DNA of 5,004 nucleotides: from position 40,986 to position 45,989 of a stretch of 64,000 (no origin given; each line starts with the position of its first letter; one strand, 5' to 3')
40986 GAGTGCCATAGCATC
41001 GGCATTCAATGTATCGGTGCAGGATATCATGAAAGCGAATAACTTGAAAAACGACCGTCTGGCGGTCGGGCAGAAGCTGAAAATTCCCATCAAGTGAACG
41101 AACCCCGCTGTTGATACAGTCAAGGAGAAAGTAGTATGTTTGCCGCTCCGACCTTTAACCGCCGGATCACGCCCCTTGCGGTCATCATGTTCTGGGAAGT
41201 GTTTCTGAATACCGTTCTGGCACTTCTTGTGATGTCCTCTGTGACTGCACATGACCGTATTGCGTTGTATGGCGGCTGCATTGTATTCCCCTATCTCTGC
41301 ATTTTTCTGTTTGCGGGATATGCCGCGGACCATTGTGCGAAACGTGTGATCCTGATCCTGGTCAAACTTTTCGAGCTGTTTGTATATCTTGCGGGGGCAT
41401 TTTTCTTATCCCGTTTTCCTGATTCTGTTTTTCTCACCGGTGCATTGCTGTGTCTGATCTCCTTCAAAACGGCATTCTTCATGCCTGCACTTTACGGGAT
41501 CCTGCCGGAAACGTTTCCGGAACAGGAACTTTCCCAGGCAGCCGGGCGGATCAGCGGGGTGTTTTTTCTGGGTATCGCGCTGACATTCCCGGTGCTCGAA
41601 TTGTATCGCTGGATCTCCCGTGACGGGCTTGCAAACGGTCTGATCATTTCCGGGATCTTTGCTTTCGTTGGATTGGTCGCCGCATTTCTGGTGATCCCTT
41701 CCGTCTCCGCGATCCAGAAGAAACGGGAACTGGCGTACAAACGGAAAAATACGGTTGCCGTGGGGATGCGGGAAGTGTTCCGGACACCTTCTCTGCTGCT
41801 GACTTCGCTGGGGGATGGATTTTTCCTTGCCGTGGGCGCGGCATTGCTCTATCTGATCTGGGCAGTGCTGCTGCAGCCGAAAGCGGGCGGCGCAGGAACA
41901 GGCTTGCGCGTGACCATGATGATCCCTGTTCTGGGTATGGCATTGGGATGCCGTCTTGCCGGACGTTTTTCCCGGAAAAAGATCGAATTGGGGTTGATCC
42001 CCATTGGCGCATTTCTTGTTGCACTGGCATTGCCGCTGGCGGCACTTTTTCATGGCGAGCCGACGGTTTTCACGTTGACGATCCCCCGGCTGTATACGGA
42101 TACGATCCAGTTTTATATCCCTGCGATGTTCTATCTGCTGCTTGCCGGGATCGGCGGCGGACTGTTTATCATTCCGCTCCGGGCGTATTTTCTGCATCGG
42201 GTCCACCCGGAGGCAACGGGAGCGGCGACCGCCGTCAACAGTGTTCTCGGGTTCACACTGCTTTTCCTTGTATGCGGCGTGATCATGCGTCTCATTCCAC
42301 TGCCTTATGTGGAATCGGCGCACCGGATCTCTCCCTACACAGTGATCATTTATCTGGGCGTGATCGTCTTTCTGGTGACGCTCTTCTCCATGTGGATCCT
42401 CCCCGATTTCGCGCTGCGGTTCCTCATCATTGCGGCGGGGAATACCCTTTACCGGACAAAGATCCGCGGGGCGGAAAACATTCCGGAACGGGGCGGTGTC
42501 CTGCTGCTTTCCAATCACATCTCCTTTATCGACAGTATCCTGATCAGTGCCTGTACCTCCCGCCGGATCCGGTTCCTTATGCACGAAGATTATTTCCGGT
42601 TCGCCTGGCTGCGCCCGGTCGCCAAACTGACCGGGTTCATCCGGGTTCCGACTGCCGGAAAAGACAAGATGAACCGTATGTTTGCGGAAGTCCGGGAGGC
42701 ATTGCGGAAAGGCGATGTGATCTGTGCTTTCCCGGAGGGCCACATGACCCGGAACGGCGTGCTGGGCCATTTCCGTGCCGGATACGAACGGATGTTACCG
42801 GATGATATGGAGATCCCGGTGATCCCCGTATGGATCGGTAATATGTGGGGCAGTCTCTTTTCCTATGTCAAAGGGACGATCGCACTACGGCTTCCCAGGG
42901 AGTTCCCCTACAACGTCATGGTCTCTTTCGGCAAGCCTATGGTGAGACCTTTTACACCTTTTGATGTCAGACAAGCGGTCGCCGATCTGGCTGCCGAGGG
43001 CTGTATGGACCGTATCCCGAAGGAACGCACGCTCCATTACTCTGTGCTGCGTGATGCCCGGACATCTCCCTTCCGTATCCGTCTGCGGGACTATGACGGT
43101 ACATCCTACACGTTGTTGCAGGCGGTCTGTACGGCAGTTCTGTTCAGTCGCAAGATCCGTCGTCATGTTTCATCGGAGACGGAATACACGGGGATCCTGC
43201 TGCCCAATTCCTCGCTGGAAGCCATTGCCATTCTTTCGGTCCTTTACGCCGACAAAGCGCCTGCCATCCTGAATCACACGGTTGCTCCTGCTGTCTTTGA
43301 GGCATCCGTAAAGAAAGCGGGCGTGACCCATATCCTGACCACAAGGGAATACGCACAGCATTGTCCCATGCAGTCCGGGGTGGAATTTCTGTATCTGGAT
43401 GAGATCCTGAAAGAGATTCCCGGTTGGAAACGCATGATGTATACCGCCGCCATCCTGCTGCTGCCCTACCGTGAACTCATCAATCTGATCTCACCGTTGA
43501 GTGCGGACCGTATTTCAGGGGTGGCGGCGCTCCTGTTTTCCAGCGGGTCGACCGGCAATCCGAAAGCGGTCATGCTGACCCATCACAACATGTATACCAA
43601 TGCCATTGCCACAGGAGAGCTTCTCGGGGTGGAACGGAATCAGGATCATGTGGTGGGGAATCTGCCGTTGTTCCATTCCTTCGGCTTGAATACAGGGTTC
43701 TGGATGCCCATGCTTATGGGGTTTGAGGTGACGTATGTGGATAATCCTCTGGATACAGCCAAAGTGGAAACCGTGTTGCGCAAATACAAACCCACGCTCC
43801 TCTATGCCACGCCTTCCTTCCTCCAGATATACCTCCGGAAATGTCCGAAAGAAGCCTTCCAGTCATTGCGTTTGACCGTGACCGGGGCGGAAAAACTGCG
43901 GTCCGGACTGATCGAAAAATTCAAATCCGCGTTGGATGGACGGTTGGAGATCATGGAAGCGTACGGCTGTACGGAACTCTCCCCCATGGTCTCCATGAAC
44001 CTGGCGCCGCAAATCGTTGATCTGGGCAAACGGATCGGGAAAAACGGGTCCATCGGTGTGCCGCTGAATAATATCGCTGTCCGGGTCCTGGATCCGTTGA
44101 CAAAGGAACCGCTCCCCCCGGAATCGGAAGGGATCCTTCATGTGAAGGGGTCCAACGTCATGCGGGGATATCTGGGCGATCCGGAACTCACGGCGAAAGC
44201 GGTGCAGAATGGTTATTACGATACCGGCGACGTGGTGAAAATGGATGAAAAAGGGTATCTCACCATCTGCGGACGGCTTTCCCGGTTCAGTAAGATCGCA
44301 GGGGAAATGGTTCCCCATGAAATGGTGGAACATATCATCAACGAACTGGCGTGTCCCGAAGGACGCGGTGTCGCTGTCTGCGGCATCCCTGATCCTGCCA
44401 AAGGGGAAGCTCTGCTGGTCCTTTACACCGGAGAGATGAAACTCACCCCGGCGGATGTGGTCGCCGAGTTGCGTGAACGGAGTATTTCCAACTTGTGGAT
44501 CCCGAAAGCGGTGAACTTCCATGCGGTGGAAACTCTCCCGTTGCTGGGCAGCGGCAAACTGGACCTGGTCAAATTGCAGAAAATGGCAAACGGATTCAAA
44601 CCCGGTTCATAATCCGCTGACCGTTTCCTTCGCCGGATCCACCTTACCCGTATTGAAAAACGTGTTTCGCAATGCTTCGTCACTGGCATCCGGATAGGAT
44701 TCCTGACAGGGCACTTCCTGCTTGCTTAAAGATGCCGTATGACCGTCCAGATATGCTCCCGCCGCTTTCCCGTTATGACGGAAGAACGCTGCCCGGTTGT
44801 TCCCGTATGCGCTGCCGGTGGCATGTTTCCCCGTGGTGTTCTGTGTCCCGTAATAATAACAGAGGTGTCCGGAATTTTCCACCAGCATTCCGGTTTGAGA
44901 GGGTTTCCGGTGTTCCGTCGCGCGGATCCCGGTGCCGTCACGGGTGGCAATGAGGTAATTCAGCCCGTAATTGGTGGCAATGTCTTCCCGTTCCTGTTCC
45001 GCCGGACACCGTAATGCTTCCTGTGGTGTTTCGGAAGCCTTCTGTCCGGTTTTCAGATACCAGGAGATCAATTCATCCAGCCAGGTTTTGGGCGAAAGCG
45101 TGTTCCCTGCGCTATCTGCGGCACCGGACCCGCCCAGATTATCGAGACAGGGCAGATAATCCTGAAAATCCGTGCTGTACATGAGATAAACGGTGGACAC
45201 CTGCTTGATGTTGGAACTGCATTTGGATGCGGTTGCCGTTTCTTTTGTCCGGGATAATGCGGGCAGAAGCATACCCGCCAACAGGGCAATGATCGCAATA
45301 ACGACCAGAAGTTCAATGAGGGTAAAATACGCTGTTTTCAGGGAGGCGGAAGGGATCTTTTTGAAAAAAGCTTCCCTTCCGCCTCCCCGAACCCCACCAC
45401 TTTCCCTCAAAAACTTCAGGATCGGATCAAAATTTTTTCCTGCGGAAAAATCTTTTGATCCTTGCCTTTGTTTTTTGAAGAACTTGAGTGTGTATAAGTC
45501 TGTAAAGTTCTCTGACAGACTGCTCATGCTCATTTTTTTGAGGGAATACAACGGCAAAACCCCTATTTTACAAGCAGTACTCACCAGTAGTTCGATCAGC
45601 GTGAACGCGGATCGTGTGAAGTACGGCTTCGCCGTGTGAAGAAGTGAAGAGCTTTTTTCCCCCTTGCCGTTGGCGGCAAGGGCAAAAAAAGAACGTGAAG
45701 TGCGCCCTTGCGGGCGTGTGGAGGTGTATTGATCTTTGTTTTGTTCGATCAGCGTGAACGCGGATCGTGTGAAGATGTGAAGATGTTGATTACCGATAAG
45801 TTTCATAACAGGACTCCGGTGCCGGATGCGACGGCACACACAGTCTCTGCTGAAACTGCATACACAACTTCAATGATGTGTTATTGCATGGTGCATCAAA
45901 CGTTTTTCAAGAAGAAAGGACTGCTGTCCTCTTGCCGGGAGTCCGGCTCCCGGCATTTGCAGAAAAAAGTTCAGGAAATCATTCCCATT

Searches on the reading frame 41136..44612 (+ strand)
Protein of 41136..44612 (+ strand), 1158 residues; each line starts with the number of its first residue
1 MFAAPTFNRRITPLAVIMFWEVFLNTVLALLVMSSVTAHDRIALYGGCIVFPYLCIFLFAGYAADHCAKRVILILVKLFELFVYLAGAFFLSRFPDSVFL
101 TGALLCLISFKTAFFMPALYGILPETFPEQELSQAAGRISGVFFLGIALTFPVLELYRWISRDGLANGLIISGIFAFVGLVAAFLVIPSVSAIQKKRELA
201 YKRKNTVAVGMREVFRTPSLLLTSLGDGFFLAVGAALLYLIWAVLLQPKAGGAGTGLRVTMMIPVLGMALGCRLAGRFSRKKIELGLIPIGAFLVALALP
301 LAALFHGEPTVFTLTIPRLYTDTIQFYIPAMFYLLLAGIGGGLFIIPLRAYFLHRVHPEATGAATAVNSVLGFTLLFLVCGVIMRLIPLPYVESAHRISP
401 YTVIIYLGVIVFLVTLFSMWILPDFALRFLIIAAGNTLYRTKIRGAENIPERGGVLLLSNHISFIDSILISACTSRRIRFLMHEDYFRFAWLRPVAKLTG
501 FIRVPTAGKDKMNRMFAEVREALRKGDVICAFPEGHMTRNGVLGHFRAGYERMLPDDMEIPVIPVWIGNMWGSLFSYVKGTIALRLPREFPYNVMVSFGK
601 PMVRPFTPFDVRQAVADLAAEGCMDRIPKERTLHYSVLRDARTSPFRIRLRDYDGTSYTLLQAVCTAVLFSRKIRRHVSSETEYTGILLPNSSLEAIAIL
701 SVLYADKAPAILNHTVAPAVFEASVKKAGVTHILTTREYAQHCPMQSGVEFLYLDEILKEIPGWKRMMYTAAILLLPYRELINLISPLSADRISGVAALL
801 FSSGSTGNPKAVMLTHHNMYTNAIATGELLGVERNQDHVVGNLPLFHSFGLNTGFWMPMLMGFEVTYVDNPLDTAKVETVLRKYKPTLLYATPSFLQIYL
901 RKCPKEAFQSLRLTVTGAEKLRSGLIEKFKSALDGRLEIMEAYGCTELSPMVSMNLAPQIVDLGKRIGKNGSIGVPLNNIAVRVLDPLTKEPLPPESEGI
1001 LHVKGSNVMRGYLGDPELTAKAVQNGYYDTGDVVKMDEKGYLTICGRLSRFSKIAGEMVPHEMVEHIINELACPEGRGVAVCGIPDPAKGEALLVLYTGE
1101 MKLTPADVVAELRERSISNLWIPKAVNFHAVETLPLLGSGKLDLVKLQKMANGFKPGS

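Call 68: search_protein_families(library=pfam, proteins=[window:41136-44612:+], max_evalue=0.0001)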
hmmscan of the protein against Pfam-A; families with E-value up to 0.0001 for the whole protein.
window:41136-44612:+ (1158 aa): 4 families
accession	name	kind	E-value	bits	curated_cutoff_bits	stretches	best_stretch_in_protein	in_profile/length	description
PF00501.34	AMP-binding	-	6e-56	190.3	29.9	1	655-1013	19-384/384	AMP-binding enzyme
PF01553.26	Acyltransferase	-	1.8e-22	80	23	1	441-567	2-131/132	Acyltransferase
PF07690.21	MFS_1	-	4.2e-16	59.2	33.4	1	23-373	14-340/347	Major Facilitator Superfamily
PF13193.12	AMP-binding_C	-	7.6e-05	24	24.5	0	1072-1141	8-76/76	AMP-binding enzyme C-terminal domain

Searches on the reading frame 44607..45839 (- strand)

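Call 68: search_protein_families(library=pfam, proteins=[window:44607-45839:-], max_evalue=0.0001)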
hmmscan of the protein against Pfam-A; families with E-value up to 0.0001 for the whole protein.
window:44607-45839:- (410 aa): 1 family
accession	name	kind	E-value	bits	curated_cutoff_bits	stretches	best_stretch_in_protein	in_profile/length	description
PF07963.17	N_methyl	-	3.7e-07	29.9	21.2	0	172-192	7-27/27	Prokaryotic N-terminal methylation motif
